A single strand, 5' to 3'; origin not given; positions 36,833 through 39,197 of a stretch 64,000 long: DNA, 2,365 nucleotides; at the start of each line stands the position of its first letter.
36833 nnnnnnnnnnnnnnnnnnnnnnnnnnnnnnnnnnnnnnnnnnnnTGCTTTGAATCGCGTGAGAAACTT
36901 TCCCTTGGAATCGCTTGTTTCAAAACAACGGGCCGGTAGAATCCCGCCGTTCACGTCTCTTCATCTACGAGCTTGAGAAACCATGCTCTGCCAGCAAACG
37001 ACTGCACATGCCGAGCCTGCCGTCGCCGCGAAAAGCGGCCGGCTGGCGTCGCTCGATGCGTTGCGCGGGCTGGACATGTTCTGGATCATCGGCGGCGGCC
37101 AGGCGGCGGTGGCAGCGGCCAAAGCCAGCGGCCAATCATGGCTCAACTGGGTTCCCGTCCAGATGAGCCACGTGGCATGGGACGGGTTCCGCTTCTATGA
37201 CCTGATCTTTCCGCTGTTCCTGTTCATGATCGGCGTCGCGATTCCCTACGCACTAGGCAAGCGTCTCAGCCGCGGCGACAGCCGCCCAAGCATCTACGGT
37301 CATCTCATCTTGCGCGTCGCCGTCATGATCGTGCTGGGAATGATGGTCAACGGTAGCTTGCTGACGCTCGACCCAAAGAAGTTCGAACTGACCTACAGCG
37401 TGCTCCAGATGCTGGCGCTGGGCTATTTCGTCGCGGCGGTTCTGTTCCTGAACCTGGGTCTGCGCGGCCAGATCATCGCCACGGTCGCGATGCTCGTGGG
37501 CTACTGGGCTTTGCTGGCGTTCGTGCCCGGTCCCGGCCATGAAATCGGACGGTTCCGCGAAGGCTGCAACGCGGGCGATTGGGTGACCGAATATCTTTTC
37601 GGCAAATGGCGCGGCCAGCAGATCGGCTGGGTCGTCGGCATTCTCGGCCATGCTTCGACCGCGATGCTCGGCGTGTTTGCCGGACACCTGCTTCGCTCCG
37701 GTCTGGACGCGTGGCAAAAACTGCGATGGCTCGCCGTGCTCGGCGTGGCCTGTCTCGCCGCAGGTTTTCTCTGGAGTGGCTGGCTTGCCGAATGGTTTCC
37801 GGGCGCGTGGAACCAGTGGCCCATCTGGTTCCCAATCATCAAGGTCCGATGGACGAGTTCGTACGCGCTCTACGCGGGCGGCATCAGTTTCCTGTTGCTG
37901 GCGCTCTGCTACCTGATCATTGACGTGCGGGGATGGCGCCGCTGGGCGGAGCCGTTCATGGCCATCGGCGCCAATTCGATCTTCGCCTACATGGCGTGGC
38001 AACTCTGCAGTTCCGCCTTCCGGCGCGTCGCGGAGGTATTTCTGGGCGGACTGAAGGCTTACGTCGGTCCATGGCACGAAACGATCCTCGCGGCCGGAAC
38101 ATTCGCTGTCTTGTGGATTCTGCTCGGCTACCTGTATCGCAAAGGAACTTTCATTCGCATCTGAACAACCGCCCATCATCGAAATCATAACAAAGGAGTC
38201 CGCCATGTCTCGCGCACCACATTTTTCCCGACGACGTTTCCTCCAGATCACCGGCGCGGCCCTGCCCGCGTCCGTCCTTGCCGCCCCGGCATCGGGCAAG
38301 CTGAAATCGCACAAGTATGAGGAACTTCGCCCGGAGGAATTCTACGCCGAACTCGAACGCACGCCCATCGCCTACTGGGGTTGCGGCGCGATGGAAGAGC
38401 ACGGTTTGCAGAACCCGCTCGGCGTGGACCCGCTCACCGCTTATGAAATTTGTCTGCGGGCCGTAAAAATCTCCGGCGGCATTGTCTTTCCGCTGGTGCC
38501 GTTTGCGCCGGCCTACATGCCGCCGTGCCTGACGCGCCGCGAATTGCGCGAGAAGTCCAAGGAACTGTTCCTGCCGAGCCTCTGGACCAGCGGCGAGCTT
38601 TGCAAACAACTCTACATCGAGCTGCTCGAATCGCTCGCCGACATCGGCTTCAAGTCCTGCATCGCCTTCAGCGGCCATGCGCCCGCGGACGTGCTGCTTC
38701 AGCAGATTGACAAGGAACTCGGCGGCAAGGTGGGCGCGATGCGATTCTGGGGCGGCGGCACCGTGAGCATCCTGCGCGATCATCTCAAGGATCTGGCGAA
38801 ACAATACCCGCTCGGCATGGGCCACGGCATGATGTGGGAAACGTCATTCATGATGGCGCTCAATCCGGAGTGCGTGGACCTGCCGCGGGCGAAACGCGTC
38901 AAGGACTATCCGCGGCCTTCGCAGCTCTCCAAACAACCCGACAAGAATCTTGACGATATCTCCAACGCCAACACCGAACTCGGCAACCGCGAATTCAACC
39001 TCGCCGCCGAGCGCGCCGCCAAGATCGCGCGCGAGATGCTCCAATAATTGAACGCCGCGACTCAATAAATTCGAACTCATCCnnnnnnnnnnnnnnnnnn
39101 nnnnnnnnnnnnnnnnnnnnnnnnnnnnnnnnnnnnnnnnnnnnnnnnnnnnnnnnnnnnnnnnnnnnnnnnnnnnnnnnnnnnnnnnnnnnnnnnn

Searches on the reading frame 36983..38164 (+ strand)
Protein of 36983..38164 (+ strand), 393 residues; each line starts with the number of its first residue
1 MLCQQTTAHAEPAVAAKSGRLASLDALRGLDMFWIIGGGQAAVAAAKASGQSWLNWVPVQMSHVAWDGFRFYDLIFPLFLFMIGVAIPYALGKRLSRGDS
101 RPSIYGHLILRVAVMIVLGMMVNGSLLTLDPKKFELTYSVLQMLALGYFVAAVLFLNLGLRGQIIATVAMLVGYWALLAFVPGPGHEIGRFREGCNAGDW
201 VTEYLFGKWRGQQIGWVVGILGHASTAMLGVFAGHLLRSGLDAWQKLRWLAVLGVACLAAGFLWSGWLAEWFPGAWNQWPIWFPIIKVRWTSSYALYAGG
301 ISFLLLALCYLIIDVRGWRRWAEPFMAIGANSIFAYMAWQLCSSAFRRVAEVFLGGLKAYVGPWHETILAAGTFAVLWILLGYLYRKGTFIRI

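Call 6: search_protein_families(library=pfam, proteins=[window:36983-38164:+], max_evalue=0.01)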
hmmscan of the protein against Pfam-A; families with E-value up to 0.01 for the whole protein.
window:36983-38164:+ (393 aa): 1 family
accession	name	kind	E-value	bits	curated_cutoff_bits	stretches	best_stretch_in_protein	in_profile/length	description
PF16401.11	DUF5009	-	4.6e-06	26.7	25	1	21-100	2-82/260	Domain of unknown function (DUF5009)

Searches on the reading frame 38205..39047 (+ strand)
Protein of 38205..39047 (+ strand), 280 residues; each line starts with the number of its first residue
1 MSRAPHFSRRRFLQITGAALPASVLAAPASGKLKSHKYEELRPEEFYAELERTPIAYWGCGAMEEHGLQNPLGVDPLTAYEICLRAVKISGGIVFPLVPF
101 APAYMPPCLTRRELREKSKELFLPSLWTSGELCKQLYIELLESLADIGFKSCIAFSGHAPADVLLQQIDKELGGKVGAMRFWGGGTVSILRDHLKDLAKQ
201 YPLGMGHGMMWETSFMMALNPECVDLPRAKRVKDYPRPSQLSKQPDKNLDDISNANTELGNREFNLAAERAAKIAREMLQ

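Call 6: search_protein_families(library=pfam, proteins=[window:38205-39047:+], max_evalue=0.01)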
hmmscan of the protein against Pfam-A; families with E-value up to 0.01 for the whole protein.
window:38205-39047:+ (280 aa): 1 family
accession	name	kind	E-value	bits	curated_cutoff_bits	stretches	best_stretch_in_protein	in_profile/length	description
PF02633.19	Creatininase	-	2e-25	90.1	31.3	1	40-273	2-236/238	Creatinine amidohydrolase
